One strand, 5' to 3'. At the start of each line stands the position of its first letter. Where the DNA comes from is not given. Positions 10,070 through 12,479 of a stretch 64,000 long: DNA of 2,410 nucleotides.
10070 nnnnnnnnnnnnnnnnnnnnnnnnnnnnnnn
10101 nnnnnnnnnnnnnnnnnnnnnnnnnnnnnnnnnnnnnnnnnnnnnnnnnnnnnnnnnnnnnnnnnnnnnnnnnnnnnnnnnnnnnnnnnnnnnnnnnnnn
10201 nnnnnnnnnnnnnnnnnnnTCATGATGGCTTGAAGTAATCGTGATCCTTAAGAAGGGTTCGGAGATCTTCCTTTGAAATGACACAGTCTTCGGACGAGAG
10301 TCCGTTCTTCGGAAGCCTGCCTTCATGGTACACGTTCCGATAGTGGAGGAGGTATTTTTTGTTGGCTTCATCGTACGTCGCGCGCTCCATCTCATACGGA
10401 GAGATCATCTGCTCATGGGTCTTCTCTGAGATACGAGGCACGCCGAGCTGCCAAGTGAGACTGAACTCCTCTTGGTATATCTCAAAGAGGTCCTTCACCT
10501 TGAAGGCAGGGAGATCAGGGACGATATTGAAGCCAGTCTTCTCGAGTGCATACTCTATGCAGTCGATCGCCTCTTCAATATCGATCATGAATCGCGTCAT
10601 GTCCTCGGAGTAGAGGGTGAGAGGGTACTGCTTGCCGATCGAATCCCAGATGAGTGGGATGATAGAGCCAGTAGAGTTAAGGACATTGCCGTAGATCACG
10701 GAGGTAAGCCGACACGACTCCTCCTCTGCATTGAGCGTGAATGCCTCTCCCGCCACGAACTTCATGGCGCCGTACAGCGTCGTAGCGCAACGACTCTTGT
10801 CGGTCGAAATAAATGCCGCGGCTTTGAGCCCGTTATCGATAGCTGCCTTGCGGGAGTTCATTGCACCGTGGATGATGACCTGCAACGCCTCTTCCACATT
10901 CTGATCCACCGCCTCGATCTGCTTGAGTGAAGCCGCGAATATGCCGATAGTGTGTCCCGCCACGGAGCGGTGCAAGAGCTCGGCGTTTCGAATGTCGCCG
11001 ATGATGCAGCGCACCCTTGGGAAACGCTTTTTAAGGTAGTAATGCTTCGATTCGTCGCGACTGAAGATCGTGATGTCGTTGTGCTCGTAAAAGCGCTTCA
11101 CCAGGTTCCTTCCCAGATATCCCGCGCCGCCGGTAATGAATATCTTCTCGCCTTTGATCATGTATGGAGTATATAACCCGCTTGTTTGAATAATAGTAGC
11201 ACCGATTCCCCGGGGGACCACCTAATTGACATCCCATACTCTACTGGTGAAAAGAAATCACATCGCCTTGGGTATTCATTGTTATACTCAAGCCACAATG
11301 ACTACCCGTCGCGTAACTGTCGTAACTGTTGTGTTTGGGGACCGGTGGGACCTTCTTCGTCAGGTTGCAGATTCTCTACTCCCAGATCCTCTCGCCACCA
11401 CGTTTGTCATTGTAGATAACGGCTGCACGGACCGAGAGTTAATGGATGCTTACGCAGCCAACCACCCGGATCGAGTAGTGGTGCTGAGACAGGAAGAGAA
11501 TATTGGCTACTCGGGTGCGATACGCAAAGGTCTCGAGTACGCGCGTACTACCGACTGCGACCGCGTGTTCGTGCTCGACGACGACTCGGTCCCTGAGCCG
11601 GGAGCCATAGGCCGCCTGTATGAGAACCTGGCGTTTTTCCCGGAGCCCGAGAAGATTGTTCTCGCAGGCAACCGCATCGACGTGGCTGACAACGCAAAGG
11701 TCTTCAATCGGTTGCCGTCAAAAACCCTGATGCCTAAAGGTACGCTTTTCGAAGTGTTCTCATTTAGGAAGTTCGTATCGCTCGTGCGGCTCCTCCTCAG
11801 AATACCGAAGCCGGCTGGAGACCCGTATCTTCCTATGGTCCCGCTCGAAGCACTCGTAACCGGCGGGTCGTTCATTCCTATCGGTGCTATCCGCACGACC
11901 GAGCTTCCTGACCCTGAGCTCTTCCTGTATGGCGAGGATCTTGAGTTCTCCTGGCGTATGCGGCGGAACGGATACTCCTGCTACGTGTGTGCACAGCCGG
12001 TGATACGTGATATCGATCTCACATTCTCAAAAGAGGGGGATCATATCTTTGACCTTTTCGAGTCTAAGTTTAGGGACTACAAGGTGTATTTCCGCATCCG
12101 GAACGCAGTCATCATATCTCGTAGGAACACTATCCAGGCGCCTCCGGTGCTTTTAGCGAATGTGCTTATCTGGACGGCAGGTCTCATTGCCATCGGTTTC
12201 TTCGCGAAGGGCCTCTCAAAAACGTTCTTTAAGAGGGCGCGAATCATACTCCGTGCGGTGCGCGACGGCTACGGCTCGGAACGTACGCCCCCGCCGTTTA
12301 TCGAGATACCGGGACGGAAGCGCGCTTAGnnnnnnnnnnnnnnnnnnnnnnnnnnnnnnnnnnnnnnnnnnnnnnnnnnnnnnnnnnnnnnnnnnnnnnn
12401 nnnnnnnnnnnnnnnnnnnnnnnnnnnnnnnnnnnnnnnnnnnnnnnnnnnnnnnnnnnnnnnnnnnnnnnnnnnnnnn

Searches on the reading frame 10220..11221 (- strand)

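Call 67: search_protein_families(library=pfam, proteins=[window:10220-11221:-], max_evalue=0.001)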
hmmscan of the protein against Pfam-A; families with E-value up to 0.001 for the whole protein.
window:10220-11221:- (333 aa): 4 families
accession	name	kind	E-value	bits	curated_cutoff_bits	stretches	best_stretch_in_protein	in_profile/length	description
PF02719.21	Polysacc_synt_2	-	3.2e-42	145.1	20.2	1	27-282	1-283/293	Polysaccharide biosynthesis protein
PF01073.25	3Beta_HSD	-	6.4e-11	42.2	22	1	29-140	2-116/280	3-beta hydroxysteroid dehydrogenase/isomerase family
PF01370.27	Epimerase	-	1e-10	41.9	20.9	1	27-228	1-227/240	NAD dependent epimerase/dehydratase family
PF13460.12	NAD_binding_10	-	1.3e-05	25.5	27.2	1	31-139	1-97/184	NAD(P)H-binding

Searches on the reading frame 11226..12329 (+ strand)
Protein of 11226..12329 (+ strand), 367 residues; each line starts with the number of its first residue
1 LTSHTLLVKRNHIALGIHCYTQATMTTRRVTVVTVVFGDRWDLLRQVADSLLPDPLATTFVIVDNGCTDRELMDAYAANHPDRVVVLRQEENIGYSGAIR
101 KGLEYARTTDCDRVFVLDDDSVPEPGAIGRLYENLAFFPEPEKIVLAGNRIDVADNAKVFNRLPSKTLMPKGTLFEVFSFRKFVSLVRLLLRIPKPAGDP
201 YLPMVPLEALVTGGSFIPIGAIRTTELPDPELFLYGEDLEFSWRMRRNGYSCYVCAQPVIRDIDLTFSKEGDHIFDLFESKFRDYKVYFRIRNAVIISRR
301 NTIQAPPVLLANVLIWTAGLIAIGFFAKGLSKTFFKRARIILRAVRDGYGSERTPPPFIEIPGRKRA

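Call 66: search_protein_families(library=pfam, proteins=[window:11226-12329:+], max_evalue=0.001)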
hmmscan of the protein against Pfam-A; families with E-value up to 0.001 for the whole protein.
window:11226-12329:+ (367 aa): 2 families
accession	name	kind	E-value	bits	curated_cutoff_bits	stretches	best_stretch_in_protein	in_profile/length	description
PF00535.33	Glycos_transf_2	-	1.3e-13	51.7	23.3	1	32-136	2-104/168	Glycosyl transferase family 2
PF13641.12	Glyco_tranf_2_3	-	6.1e-12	46.5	27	1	43-131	16-107/230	Glycosyltransferase like family 2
